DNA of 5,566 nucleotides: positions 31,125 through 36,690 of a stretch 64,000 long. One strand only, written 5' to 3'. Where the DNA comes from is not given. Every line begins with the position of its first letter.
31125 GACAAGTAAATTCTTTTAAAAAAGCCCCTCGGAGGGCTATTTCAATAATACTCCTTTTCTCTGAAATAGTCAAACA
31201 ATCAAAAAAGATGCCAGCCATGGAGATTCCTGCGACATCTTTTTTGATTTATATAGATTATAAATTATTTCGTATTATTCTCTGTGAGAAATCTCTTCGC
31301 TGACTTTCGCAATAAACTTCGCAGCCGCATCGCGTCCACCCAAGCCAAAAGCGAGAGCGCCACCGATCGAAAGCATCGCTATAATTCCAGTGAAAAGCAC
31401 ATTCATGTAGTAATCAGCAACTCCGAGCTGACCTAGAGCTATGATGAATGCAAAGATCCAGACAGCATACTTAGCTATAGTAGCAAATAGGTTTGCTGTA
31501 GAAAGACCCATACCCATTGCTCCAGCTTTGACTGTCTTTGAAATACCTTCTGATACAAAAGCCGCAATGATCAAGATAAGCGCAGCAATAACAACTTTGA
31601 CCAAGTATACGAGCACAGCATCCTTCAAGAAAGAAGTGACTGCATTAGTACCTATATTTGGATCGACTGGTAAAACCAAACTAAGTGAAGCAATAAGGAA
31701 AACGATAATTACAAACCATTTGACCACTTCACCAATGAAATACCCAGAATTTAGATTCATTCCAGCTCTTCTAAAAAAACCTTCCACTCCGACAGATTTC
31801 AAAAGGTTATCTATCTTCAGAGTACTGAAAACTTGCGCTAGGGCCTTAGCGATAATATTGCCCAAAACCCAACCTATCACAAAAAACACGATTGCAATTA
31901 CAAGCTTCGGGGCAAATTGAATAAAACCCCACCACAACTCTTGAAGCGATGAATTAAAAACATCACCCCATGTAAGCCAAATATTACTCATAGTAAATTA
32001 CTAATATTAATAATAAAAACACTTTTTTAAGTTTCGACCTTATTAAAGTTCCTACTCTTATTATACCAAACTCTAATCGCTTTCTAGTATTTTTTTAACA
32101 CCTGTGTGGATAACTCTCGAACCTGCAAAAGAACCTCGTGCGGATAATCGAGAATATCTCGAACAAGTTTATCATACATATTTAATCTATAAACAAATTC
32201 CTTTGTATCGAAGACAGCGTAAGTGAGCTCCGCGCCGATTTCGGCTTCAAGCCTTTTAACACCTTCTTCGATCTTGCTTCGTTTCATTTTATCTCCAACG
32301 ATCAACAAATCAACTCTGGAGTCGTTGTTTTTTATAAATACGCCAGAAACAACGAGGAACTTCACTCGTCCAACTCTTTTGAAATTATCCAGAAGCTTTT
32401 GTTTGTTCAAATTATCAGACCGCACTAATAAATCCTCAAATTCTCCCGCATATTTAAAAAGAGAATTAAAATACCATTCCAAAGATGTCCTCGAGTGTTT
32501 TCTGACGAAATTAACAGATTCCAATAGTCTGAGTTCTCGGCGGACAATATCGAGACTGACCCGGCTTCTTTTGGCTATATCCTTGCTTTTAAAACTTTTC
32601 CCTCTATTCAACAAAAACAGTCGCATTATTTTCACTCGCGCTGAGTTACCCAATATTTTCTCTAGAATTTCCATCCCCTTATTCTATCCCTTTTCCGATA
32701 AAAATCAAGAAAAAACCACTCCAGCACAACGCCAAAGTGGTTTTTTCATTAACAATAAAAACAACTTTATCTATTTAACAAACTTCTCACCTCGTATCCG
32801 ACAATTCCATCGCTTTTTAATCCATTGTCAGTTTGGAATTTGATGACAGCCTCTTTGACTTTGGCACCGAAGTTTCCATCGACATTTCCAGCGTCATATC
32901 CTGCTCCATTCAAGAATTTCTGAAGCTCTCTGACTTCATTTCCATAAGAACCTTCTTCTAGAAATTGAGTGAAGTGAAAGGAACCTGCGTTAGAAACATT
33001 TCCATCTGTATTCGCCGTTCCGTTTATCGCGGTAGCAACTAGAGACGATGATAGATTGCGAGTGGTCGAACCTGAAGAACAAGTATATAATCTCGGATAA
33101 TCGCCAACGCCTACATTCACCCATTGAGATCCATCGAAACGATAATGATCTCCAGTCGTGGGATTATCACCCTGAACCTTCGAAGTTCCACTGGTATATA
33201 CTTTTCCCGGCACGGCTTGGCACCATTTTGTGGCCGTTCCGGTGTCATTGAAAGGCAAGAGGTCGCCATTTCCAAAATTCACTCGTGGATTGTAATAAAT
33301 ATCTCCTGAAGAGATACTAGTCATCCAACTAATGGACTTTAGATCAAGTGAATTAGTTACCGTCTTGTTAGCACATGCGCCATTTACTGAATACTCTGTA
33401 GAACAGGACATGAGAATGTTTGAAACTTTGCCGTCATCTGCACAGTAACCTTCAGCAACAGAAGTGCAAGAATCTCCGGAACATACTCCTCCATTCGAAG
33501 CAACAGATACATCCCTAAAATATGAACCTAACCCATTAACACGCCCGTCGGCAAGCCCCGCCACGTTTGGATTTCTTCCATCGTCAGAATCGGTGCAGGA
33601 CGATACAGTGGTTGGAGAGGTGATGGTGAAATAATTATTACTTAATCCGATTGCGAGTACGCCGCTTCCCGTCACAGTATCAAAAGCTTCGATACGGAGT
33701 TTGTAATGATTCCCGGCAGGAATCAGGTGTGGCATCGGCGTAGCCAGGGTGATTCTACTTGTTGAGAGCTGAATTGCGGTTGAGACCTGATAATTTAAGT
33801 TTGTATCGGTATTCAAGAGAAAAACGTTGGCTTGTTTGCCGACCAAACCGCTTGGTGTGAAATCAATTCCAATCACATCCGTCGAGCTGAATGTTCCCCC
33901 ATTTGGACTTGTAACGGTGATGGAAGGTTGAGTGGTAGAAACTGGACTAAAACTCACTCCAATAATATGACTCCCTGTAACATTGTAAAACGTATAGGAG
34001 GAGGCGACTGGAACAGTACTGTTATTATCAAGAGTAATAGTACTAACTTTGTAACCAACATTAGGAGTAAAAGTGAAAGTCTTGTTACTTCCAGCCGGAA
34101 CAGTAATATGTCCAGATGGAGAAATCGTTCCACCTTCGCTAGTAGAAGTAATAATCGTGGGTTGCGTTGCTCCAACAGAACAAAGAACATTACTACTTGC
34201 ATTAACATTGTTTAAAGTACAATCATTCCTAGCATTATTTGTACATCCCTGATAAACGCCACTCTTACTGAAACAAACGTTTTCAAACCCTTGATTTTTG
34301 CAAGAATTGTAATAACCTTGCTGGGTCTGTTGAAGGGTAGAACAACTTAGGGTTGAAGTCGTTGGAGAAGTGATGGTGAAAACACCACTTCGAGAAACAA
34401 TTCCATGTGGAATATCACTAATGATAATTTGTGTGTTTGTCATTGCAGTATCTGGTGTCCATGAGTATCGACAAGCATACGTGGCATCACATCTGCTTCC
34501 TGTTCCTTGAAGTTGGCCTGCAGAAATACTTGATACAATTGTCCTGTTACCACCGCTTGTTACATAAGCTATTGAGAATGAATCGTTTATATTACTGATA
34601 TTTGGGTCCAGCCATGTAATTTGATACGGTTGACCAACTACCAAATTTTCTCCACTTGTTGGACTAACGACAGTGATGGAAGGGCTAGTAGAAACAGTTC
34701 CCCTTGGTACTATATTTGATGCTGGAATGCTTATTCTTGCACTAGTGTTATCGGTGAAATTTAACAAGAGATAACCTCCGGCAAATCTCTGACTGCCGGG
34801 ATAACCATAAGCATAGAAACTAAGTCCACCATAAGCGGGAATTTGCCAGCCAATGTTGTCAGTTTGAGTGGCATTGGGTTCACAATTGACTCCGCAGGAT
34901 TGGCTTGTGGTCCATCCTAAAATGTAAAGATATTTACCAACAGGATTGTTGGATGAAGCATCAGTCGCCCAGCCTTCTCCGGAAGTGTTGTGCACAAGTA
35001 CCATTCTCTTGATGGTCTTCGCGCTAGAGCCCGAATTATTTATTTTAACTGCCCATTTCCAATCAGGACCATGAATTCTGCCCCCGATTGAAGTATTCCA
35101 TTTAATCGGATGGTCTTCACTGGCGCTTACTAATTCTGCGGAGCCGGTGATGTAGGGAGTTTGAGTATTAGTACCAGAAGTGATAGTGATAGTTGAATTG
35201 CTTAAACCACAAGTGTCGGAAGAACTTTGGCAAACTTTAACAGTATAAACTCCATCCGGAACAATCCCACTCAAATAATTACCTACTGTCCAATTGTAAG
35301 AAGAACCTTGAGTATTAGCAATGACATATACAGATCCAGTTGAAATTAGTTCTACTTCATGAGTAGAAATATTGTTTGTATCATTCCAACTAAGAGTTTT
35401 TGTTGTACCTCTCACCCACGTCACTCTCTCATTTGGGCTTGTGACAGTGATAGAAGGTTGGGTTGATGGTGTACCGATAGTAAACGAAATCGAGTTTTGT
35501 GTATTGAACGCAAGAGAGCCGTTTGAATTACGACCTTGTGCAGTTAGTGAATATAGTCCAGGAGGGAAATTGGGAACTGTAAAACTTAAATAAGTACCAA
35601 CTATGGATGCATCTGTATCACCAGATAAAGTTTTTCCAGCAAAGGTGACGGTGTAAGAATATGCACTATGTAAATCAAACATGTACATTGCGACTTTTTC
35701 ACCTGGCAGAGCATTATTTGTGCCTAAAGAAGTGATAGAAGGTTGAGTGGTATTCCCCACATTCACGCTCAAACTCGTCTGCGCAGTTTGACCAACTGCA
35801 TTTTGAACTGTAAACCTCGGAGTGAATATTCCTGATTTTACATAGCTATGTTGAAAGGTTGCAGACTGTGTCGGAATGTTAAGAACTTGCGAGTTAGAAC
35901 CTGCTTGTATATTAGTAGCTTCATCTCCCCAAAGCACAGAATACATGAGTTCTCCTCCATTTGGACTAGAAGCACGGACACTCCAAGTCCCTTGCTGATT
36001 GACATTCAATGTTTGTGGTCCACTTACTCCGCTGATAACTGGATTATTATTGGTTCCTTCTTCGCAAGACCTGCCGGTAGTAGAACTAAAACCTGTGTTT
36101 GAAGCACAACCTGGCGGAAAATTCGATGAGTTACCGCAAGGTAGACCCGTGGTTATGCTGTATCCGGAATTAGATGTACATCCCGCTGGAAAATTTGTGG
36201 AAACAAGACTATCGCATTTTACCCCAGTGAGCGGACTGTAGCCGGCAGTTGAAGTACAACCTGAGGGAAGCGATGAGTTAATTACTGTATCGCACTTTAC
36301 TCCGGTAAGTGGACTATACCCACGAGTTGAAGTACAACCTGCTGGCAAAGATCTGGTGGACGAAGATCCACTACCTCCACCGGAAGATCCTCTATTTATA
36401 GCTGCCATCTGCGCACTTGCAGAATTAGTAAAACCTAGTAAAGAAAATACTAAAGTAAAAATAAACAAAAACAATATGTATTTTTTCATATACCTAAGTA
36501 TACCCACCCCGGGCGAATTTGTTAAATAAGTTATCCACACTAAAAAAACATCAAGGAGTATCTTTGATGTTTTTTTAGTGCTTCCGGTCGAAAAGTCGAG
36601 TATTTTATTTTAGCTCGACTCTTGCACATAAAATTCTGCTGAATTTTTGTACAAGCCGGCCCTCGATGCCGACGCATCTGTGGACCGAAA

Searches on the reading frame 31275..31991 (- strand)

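Call 26: search_protein_families(library=pfam, proteins=[window:31275-31991:-], max_evalue=0.001)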
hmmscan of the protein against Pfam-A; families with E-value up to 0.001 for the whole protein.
window:31275-31991:- (238 aa): 1 family
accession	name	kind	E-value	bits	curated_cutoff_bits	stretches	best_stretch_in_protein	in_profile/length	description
PF05552.17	MS_channel_1st_1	-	6.2e-13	48.9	22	1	16-63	3-50/50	Mechanosensitive ion channel, conserved TM helix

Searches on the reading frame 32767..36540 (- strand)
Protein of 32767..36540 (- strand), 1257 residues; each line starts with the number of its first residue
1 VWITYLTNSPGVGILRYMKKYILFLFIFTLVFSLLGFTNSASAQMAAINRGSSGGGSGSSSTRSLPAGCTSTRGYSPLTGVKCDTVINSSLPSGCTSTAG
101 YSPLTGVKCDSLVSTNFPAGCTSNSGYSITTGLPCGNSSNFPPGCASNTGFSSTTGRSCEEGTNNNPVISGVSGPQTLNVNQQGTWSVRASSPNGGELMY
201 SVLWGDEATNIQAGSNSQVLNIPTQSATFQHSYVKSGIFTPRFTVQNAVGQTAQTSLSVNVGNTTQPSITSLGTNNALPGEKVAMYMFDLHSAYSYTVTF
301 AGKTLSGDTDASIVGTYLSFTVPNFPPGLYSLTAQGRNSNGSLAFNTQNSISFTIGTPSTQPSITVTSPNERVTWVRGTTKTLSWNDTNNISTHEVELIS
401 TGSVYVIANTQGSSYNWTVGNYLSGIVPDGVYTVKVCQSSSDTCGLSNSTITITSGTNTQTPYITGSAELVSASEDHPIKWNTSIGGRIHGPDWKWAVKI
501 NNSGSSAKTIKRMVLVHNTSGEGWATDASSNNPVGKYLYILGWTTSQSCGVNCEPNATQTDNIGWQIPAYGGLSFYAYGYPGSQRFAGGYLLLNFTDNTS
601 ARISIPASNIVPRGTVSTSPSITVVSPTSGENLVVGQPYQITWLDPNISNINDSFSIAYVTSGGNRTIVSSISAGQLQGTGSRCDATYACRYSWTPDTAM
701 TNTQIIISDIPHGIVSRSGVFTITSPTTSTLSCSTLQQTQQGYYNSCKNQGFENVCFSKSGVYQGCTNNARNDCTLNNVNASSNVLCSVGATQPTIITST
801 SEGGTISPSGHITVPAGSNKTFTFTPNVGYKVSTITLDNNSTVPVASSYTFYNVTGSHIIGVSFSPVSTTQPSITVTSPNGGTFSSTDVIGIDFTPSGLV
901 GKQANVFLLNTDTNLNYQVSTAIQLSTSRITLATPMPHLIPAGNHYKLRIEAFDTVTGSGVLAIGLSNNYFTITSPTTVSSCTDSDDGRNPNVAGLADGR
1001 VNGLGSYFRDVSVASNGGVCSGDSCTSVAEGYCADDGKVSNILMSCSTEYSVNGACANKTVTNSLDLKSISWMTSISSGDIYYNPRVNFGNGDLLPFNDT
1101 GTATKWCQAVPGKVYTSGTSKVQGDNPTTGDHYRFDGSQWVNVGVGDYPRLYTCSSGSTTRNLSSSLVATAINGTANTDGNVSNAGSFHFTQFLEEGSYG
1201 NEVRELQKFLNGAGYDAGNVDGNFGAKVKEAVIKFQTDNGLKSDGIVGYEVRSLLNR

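Call 26: search_protein_families(library=pfam, proteins=[window:32767-36540:-], max_evalue=0.001)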
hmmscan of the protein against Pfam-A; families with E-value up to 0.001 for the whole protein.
window:32767-36540:- (1257 aa): 2 families
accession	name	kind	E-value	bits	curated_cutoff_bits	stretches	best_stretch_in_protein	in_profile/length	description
PF01471.23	PG_binding_1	-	9.1e-18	64.6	23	1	1200-1254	2-56/57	Putative peptidoglycan binding domain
PF07495.19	Y_Y_Y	-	0.00026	21.3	26.6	0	313-355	23-64/65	Y_Y_Y domain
